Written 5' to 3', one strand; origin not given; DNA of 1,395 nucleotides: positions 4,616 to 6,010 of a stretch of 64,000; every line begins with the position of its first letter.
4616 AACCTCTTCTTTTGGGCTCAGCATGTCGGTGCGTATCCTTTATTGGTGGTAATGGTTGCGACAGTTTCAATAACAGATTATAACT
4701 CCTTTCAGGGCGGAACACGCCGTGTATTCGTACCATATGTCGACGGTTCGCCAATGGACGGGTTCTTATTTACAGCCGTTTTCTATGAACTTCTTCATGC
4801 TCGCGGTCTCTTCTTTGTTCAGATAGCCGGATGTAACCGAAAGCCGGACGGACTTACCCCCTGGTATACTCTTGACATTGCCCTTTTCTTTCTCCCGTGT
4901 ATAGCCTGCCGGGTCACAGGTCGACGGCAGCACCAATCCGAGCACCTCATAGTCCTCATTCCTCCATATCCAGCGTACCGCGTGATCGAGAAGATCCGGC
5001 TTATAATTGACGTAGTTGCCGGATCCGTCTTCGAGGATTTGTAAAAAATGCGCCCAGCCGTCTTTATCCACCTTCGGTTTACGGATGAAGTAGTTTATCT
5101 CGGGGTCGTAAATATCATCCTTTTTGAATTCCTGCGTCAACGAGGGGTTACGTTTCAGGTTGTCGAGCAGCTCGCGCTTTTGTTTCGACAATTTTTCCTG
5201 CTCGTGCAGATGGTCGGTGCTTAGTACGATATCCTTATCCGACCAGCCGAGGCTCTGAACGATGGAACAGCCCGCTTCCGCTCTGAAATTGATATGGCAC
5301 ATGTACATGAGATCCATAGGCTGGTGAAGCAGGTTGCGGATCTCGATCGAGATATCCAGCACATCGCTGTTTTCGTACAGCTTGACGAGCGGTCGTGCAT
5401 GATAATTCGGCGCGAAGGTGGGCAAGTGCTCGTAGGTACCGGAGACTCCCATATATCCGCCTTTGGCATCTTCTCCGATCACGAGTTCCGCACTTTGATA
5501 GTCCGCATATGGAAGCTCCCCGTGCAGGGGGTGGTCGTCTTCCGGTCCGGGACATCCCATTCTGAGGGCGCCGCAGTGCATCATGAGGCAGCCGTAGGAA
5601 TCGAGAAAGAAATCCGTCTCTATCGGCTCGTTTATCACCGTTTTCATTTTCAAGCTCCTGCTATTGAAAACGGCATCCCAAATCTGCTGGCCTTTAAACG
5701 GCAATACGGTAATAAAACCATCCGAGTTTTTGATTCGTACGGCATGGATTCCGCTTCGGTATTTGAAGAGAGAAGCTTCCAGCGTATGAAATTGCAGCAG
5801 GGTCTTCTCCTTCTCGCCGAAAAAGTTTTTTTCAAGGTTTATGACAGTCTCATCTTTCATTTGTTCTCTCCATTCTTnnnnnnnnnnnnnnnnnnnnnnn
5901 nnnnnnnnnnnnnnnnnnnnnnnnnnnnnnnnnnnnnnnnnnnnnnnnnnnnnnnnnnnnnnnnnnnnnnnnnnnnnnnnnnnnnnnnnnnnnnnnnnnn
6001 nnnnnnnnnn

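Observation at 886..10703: Nine-gene minus-strand operon mixing a propeller glycosidase, sugar kinase, two aminotransferases, two oxidoreductases and a URO-D-family protein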

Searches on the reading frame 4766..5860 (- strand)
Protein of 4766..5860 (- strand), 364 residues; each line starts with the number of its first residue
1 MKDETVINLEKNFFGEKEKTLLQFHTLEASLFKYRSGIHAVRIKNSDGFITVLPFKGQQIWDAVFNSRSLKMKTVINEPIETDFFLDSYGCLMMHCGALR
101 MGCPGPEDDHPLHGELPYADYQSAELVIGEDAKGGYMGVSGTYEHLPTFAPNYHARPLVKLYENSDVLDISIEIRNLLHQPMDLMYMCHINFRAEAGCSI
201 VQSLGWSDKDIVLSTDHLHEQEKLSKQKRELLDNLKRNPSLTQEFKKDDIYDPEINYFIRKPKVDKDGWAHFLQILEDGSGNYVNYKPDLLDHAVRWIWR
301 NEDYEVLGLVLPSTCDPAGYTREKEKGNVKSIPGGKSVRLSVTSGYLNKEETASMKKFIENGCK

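Call 3: search_protein_families(library=pfam, proteins=[window:4766-5860:-])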
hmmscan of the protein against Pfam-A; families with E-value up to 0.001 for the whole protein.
window:4766-5860:- (364 aa): 1 family
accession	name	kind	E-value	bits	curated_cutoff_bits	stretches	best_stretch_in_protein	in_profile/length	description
PF14486.12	DUF4432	-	2e-15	56.8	32.5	1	36-343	2-301/304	Domain of unknown function (DUF4432)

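Call 4: search_protein_families(library=ncbifam, proteins=[window:4766-5860:-], max_evalue=0.00001)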
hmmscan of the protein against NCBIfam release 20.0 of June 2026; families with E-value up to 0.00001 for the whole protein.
window:4766-5860:- (364 aa): 0 families

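Call 10: search_solved_structures(query=window:4766-5860:-, max_evalue=0.01)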
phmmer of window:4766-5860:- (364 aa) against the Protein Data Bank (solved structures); distinct sequences matched with E-value up to 0.01: 0.

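Call 21: find_homologous_proteins(query=window:4766-5860:-, max_evalue=1e-10)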
Query window:4766-5860:- (364 aa): 864 proteins with E <= 1e-10 among 1964 candidates; the best 120 are listed.
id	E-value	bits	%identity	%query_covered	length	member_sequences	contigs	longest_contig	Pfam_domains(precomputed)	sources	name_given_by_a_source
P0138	1.3e-241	819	96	100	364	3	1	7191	PF14486.13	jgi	jgi:hypothetical protein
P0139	6.8e-224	761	87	100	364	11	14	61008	PF14486.13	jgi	jgi:hypothetical protein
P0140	1.2e-191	655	74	100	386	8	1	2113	PF14486.13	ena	-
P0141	1.5e-190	651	75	98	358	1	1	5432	PF14486.13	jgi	jgi:hypothetical protein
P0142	1.3e-188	645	73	100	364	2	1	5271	PF14486.13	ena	-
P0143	1.1e-187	642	72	100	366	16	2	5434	PF14486.13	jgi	jgi:hypothetical protein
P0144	3.6e-181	620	71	99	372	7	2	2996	PF14486.13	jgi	jgi:hypothetical protein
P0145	7.8e-172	590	68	98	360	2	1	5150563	PF14486.13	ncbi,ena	-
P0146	8.5e-132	458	55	98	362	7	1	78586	PF14486.13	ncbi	-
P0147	4.4e-131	456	57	97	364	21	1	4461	PF14486.13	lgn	-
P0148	7.4e-129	448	54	97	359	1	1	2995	PF14486.13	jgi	jgi:hypothetical protein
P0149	1.0e-128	448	54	97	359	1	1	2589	PF14486.13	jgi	jgi:hypothetical protein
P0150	1.9e-128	447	54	97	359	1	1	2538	PF14486.13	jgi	jgi:hypothetical protein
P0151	1.6e-127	444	54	97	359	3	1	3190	PF14486.13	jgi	jgi:hypothetical protein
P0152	7.5e-126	438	52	98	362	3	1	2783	PF14486.13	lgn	-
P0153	7.6e-126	438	54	99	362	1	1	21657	PF14486.13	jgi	jgi:hypothetical protein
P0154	1.1e-125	438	54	97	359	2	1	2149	PF14486.13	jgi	jgi:hypothetical protein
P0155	1.4e-125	437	55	99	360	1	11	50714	PF14486.13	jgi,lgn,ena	jgi:hypothetical protein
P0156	1.7e-125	437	52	99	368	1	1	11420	PF14486.13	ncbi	-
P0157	2.4e-125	437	54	97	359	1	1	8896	PF14486.13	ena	-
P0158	2.6e-125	437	53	98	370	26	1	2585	PF14486.13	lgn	-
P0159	6.3e-125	435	53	99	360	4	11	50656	PF14486.13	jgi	jgi:hypothetical protein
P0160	7.9e-125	435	53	98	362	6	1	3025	PF14486.13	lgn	-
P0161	1.2e-124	434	53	97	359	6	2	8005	PF14486.13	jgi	jgi:hypothetical protein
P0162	3.0e-124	433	53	98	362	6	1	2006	PF14486.13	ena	-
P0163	3.0e-123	430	53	98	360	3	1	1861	PF14486.13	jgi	jgi:hypothetical protein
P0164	3.3e-123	430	53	97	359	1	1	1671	PF14486.13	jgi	jgi:hypothetical protein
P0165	9.5e-123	428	52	98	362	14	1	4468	PF14486.13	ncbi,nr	ncbi:MAG: DUF4432 family protein [Ardenticatenia bacterium]|nr:DUF4432 family protein [Ardenticateni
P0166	5.9e-122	426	52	99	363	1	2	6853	PF14486.13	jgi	jgi:hypothetical protein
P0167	1.3e-121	424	52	97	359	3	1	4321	PF14486.13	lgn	-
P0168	2.1e-121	424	51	99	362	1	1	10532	PF14486.13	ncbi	ncbi:DUF4432 family protein [Chloroflexota bacterium]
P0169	2.3e-121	424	52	98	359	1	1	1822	PF14486.13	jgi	jgi:hypothetical protein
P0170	1.5e-120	421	52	98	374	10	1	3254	PF14486.13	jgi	jgi:hypothetical protein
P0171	8.4e-120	418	52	96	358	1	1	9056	PF14486.13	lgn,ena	-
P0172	8.6e-120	418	50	97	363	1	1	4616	PF14486.13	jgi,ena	-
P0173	1.3e-119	418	50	97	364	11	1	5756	PF14486.13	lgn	-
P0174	2.5e-119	417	52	99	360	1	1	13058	PF14486.13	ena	-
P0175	4.2e-119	416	49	98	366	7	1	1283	PF14486.13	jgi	-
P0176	4.6e-119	416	52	97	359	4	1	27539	PF14486.13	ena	-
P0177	9.0e-119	415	52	99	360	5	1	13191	PF14486.13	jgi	jgi:hypothetical protein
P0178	1.8e-118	414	51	99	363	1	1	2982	PF14486.13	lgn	-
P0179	2.4e-118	414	49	100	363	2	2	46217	PF14486.13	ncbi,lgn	-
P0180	3.2e-118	413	51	97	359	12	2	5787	PF14486.13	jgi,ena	-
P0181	3.8e-118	413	51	98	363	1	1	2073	PF14486.13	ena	-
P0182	4.2e-118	413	52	99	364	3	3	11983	PF14486.13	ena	-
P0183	5.9e-118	412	50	99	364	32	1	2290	PF14486.13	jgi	-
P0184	6.0e-118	412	49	97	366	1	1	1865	PF14486.13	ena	-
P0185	6.1e-118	412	51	98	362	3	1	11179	PF14486.13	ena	-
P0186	7.4e-118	412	50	98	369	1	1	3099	PF14486.13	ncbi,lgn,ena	-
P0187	8.0e-118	412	51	97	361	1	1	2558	PF14486.13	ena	-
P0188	8.5e-118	412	50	98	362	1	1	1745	PF14486.13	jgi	jgi:hypothetical protein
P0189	1.0e-117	412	50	98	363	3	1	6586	PF14486.13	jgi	-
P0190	1.1e-117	411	50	96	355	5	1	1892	PF14486.13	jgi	-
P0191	1.7e-117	411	51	98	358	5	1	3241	PF14486.13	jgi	jgi:hypothetical protein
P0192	2.8e-117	410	49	97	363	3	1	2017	PF14486.13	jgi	-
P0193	1.2e-116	408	49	97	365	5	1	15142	PF14486.13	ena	-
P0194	2.3e-116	407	50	98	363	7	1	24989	PF14486.13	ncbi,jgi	-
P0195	2.7e-116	407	49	98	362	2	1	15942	PF14486.13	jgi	jgi:hypothetical protein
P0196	3.5e-116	407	49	97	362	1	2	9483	PF14486.13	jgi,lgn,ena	-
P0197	4.6e-116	406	52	97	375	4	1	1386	PF14486.13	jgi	jgi:hypothetical protein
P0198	7.1e-116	406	48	97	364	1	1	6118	PF14486.13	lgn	-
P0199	1.4e-115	404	49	97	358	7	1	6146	PF14486.13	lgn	-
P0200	2.0e-115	404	49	94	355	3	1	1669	PF14486.13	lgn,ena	-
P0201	2.9e-115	403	50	97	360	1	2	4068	PF14486.13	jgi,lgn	-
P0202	3.9e-115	403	53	90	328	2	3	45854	PF14486.13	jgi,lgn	-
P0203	5.2e-115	403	50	97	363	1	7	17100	PF14486.13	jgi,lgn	jgi:hypothetical protein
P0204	8.5e-115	402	47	96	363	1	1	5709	PF14486.13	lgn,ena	-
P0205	3.5e-114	400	51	96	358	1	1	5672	PF14486.13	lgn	-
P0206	6.0e-114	399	50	97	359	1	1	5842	PF14486.13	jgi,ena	-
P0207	1.0e-113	398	48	97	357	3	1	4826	PF14486.13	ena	-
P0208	1.3e-113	398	49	97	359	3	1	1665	PF14486.13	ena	-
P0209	1.6e-113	398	51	97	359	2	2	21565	PF14486.13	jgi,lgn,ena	-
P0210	2.0e-113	397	49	99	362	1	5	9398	PF14486.13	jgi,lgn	jgi:hypothetical protein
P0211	3.0e-113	397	50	98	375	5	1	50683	PF14486.13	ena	-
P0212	5.1e-113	396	49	98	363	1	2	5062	PF14486.13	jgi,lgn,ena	-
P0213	7.5e-113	396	50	98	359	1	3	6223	PF14486.13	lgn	-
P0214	1.1e-112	395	50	99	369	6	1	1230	PF14486.13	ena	-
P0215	1.1e-112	395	48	97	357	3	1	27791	PF14486.13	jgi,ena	-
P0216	1.6e-112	394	47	97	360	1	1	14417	PF14486.13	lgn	-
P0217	2.1e-112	394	49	99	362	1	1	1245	PF14486.13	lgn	-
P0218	2.5e-112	394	48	97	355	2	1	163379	PF14486.13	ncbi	-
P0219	4.5e-112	393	49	98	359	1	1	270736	PF14486.13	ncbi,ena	-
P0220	5.2e-112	393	50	98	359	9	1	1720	PF14486.13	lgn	-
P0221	7.4e-112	392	48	98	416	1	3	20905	PF14486.13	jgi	jgi:hypothetical protein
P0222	1.8e-111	391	50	98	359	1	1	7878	PF14486.13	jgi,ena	-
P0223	2.5e-111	391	48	99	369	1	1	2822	PF14486.13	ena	-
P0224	2.7e-111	390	49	97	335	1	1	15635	PF14486.13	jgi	-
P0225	3.6e-111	390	50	96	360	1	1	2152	PF14486.13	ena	-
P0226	4.5e-111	390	50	98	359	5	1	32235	PF14486.13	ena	-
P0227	4.5e-111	390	48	98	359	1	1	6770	PF14486.13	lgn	-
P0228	5.2e-111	389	48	98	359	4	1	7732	PF14486.13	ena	-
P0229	7.1e-111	389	48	98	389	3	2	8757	PF14486.13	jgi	jgi:hypothetical protein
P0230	1.1e-110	388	48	98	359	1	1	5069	PF14486.13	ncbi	-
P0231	1.2e-110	388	47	97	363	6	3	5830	PF14486.13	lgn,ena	-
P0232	1.2e-110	388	48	99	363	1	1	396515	PF14486.13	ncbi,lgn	-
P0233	5.6e-110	386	46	97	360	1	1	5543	PF14486.13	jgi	jgi:hypothetical protein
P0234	5.6e-110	386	48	98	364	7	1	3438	PF14486.13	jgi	jgi:hypothetical protein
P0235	6.6e-110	386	47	98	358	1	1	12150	PF14486.13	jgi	-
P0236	6.7e-110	386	47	98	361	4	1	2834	PF14486.13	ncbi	-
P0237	9.0e-110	385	48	98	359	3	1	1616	PF14486.13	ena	-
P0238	9.2e-110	385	47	98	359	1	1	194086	PF14486.13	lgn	-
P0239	9.7e-110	385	49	98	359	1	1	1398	PF14486.13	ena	-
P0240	1.1e-109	385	48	98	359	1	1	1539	PF14486.13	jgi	jgi:hypothetical protein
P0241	1.4e-109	385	47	98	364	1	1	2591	PF14486.13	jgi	jgi:hypothetical protein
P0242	1.4e-109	385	48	97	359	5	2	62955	PF14486.13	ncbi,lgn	ncbi:MAG: DUF4432 family protein [Christensenella sp.]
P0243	4.7e-109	383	49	98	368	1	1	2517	PF14486.13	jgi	jgi:hypothetical protein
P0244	7.7e-109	382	49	97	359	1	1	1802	PF14486.13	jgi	jgi:hypothetical protein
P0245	8.1e-109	382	47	96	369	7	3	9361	PF14486.13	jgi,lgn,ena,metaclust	metaclust:\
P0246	8.3e-109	382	47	98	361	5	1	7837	PF14486.13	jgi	-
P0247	8.5e-109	382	48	98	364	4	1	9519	PF14486.13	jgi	jgi:hypothetical protein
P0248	1.1e-108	382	45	96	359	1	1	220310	PF14486.13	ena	-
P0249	1.1e-108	382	47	98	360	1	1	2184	PF14486.13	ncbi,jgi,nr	ncbi:MAG: DUF4432 family protein [Bacteroidales bacterium]|jgi:hypothetical protein|nr:DUF4432 famil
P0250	1.3e-108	382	47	97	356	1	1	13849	PF14486.13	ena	-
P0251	1.5e-108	381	47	98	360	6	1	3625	PF14486.13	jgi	jgi:hypothetical protein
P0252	1.6e-108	381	49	98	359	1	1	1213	PF14486.13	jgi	-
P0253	1.9e-108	381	47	97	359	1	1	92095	PF14486.13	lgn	-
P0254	2.2e-108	381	49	97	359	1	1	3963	PF14486.13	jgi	jgi:hypothetical protein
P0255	2.7e-108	381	47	98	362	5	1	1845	PF14486.13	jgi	-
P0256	2.8e-108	381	49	97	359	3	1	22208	PF14486.13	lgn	-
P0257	3.2e-108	380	49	97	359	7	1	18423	PF14486.13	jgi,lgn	jgi:hypothetical protein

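Call 23: find_related_loci(query=A1, collection=genome_contigs, flank=10000)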
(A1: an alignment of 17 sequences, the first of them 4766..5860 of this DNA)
Query A1 (364 aa) in genome_contigs; peptide patterns used: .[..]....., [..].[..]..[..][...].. (x = any residue, [..] = any of these).
386 stretches matched a pattern; 345 encode a relative of the query (tblastn E <= 1e-3); the best 80 are kept; 80 distinct loci.
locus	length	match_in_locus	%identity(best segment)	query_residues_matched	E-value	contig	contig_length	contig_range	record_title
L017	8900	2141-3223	71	1-361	0e+0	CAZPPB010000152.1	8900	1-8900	MAG TPA_asm: uncultured Spirochaetaceae bacterium isolate binchicken_co129_744 genome assembly, contig: NODE_25598_lengt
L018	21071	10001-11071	68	1-357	8e-175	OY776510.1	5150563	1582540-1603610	MAG: Spirochaetia bacterium isolate 10f9290b-63d0-4de7-b2b2-356c5ab5f7f1 genome assembly, chromosome: 1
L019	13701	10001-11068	55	3-359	1e-135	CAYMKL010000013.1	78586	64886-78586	MAG TPA_asm: uncultured Anaerolineae bacterium isolate SRP167671_co1_184 genome assembly, contig: NODE_305_length_78586_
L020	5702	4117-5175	53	7-361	3e-126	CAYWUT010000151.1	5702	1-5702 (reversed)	MAG TPA_asm: uncultured Spirochaetota bacterium isolate binchicken_co334_240 genome assembly, contig: NODE_28319_length_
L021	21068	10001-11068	50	3-359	5e-122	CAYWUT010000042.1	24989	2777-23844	MAG TPA_asm: uncultured Spirochaetota bacterium isolate binchicken_co334_240 genome assembly, contig: NODE_3301_length_2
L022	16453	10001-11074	50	6-364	3e-122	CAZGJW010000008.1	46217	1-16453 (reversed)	MAG TPA_asm: uncultured Spirochaetota bacterium isolate binchicken_co89_639 genome assembly, contig: NODE_991_length_462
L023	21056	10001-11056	52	7-359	2e-121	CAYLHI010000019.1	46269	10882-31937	MAG TPA_asm: uncultured Pelolinea sp. isolate binchicken_co116_379 genome assembly, contig: NODE_606_length_46269_cov_13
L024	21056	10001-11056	49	7-359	2e-118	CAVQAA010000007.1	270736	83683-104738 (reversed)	MAG: uncultured Spirochaetota bacterium isolate MFD03726.bin.2.143 genome assembly, contig: contig_22043, whole genome s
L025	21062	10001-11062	49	7-361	3e-118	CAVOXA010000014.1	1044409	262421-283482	MAG: uncultured Chloroflexia bacterium isolate MFD09964.bin.2.208 genome assembly, contig: contig_5177, whole genome sho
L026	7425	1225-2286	48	7-361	7e-118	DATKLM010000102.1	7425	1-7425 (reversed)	MAG TPA_asm: Spirochaetia bacterium isolate SMAG_U14685 k141_760901, whole genome shotgun sequence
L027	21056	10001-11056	48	9-361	9e-118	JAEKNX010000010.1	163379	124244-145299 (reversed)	MAG: Spirochaetales bacterium isolate bin_125 NODE_100_length_163379_cov_48.909101, whole genome shotgun sequence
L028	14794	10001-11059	49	7-360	6e-116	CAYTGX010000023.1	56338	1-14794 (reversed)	MAG TPA_asm: uncultured Spirochaetaceae bacterium isolate binchicken_co54_275 genome assembly, contig: NODE_946_length_5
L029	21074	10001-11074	48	1-359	2e-115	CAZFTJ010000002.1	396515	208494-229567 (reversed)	MAG TPA_asm: uncultured Spirochaetota bacterium isolate binchicken_co178_263 genome assembly, contig: NODE_27_length_396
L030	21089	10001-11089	48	1-361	3e-114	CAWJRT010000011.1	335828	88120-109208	MAG: uncultured Spirochaetota bacterium isolate MFD01476.bin.2.154 genome assembly, contig: contig_18953, whole genome s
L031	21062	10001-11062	47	7-361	8e-114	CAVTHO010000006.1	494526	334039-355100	MAG: uncultured Spirochaetota bacterium isolate MFD05942.bin.2.325 genome assembly, contig: contig_29253, whole genome s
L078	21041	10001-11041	42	1-349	9e-93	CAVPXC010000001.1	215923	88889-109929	MAG: uncultured Chloroflexia bacterium isolate MFD00032.bin.2.54 genome assembly, contig: contig_10657, whole genome sho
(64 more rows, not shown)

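Call 27: search_protein_families(library=pfam, proteins=[L018:4001-5143:+, L018:5161-6378:+, L018:6484-7431:+, L018:7394-8989:+, L018:8940-9986:+, L018:11077-12198:+, L018:12584-13720:+, L018:13798-14721:+, L017:23-1045:+, L017:1099-2058:+], max_evalue=0.00001)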
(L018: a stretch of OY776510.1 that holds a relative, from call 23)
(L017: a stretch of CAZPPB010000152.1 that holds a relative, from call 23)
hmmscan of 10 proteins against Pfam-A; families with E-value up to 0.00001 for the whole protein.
L018:4001-5143:+ (380 aa): 4 families
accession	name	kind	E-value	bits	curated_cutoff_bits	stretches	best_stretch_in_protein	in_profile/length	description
PF13377.12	Peripla_BP_3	-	2.8e-32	112.6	26.5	1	216-377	1-167/167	Periplasmic binding protein-like domain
PF00532.27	Peripla_BP_1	-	8e-24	85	22.2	1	106-356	5-261/281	Periplasmic binding proteins and sugar binding domain of LacI family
PF00392.27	GntR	-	1.5e-18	66.7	27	1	30-92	1-63/64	Bacterial regulatory proteins, gntR family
PF13407.12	Peripla_BP_4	-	7.9e-13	49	35.1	1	105-328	1-223/258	Periplasmic binding protein domain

L018:5161-6378:+ (405 aa): 2 families
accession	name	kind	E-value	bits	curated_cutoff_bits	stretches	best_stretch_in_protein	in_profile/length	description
PF13407.12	Peripla_BP_4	-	3.4e-45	155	35.1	1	102-367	1-257/258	Periplasmic binding protein domain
PF00532.27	Peripla_BP_1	-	3.7e-14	53.3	22.2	1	102-323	4-217/281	Periplasmic binding proteins and sugar binding domain of LacI family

L018:6484-7431:+ (315 aa): 1 family
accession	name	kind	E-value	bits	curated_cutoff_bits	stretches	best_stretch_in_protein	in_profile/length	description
PF02653.21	BPD_transp_2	-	1.2e-40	139.8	26.8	1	39-303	1-268/269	Branched-chain amino acid transport system / permease component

L018:7394-8989:+ (531 aa): 2 families
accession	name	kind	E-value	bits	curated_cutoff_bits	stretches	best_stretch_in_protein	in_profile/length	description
PF00005.33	ABC_tran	-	8.1e-48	162.9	25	2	38-191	1-137/137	ABC transporter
PF13304.12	AAA_21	-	3e-09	37.8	27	0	52-71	3-22/304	AAA domain, putative AbiEii toxin, Type IV TA system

L018:8940-9986:+ (348 aa): 1 family
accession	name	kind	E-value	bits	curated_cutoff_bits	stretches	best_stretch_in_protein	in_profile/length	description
PF02653.21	BPD_transp_2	-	7.4e-41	140.5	26.8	1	69-337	2-268/269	Branched-chain amino acid transport system / permease component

L018:11077-12198:+ (373 aa): 1 family
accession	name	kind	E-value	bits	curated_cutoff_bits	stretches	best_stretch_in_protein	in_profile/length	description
PF00557.29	Peptidase_M24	-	6.3e-37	127.8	23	1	157-359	2-207/208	Metallopeptidase family M24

L018:12584-13720:+ (378 aa): 2 families
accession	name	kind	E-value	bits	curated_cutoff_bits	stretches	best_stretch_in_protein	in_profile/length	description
PF13407.12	Peripla_BP_4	-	6.2e-24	85.4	35.1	1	39-279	1-235/258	Periplasmic binding protein domain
PF00532.27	Peripla_BP_1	-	6.4e-12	46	22.2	1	53-257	18-213/281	Periplasmic binding proteins and sugar binding domain of LacI family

L018:13798-14721:+ (307 aa): 1 family
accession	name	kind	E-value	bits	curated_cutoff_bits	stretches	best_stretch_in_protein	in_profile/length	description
PF02653.21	BPD_transp_2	-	8.9e-28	97.6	26.8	1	35-293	2-268/269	Branched-chain amino acid transport system / permease component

L017:23-1045:+ (340 aa): 1 family
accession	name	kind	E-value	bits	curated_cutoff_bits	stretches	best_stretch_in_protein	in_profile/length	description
PF00005.33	ABC_tran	-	6.7e-20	72.5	25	1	110-264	1-136/137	ABC transporter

L017:1099-2058:+ (319 aa): 1 family
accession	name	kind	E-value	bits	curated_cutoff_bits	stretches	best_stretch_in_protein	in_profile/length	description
PF02653.21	BPD_transp_2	-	3.8e-41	141.4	26.8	1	41-308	3-268/269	Branched-chain amino acid transport system / permease component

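Call 56: find_encoding_contigs(protein=P0139, flank=10000, max_places=4)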
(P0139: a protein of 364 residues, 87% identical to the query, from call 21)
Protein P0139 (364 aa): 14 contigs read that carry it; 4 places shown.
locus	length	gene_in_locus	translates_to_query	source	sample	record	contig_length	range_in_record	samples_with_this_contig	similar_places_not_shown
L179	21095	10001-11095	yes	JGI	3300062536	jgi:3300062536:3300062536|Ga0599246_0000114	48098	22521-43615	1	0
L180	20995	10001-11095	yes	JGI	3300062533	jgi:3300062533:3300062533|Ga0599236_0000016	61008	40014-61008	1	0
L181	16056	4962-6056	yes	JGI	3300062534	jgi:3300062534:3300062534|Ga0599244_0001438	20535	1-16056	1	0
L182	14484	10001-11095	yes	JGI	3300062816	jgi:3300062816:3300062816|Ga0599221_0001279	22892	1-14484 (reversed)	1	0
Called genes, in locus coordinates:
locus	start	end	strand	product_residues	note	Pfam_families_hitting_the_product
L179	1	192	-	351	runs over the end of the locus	PF16868:NMT1_3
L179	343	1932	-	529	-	-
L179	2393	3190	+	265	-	PF00535:Glycos_transf_2, PF10111:Glyco_tranf_2_2, PF13641:Glyco_tranf_2_3, PF13632:Glyco_trans_2_3 (faint)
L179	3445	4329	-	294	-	PF13578:Methyltransf_24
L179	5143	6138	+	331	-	PF04616:Glyco_hydro_43 (faint), PF22847:Glyco_hydro_43_rel (faint), PF00251:Glyco_hydro_32N (faint), PF04041:Glyco_hydro_130 (faint)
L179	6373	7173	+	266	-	PF00106:adh_short, PF08659:KR, PF13561:adh_short_C2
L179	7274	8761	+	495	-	PF00370:FGGY_N, PF02782:FGGY_C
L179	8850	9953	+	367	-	PF00266:Aminotran_5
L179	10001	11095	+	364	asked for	PF14486:DUF4432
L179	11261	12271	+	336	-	PF01208:URO-D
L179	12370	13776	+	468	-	PF01041:DegT_DnrJ_EryC1, PF01212:Beta_elim_lyase (weak), PF00155:Aminotran_1_2, PF01053:Cys_Met_Meta_PP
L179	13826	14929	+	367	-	PF01408:GFO_IDH_MocA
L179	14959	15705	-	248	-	PF00106:adh_short, PF08659:KR, PF13561:adh_short_C2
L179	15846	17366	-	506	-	PF22848:ASD1_dom, PF01229:Glyco_hydro_39 (weak), PF06964:Alpha-L-AF_C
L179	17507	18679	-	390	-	PF04015:DUF362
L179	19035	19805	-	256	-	-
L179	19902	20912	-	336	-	PF00532:Peripla_BP_1 (weak), PF13407:Peripla_BP_4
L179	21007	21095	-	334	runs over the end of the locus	PF02653:BPD_transp_2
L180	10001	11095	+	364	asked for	PF14486:DUF4432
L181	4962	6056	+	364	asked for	PF14486:DUF4432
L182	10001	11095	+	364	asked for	PF14486:DUF4432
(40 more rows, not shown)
